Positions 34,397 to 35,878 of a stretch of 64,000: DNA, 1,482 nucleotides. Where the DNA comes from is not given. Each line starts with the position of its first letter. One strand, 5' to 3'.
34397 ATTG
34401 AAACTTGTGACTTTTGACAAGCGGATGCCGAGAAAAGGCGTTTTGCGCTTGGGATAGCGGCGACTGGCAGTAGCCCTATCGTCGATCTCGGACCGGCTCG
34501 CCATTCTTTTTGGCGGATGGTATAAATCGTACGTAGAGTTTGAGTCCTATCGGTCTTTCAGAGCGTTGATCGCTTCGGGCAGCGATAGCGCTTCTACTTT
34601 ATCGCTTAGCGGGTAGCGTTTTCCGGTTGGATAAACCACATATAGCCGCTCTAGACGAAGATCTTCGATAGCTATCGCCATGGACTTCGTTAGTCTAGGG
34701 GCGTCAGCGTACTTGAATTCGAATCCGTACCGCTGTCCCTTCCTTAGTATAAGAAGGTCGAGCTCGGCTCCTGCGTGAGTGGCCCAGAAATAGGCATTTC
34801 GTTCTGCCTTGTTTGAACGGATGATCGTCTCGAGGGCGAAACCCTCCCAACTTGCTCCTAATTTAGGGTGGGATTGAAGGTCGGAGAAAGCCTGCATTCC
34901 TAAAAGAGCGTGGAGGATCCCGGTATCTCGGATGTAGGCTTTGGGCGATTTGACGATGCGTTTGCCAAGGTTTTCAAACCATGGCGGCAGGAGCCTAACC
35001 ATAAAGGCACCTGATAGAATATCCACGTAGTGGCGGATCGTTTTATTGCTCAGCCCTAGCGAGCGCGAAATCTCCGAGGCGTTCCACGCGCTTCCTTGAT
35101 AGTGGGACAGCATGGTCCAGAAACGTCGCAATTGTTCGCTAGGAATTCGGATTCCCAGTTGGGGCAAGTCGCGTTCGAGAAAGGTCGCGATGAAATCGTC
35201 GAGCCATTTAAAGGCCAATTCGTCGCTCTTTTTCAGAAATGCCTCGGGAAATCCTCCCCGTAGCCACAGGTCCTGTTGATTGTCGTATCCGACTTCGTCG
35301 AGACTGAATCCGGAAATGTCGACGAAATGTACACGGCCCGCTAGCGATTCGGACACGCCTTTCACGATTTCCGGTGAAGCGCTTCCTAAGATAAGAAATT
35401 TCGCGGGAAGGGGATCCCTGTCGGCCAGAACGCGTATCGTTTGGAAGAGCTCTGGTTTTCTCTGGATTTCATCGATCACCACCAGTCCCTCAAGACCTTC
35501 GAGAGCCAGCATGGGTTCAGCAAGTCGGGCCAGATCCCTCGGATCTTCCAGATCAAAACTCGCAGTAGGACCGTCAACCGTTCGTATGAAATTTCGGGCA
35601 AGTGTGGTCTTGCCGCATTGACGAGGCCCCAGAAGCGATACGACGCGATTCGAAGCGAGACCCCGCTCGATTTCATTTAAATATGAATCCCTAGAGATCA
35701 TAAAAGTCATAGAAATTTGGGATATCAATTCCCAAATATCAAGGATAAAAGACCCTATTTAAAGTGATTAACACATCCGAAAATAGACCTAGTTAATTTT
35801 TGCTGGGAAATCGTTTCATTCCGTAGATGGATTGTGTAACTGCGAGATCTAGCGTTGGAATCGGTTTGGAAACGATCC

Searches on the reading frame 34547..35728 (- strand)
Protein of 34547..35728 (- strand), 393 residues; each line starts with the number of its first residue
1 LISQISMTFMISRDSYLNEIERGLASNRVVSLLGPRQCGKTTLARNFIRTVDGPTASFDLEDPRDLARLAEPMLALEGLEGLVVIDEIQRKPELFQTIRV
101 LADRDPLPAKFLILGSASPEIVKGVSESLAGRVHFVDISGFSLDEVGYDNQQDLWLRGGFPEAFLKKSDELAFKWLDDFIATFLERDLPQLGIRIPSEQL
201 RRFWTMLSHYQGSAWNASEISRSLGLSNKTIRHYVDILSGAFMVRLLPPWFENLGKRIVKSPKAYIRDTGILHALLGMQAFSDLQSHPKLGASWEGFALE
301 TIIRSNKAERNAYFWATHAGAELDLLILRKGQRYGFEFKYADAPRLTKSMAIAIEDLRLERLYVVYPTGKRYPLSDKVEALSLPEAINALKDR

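Call 67: search_protein_families(library=pfam, proteins=[window:34547-35728:-], max_evalue=0.001)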
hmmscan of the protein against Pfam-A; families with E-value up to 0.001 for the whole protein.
window:34547-35728:- (393 aa): 3 families
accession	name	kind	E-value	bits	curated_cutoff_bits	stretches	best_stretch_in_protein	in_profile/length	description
PF13635.12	DUF4143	-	2.2e-44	151.5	28.1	1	185-341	1-160/160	Domain of unknown function (DUF4143)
PF13173.12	AAA_14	-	2.3e-23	83.1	27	1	27-146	2-128/129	AAA domain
PF13401.12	AAA_22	-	0.00012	22.8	27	0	28-74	6-55/130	AAA domain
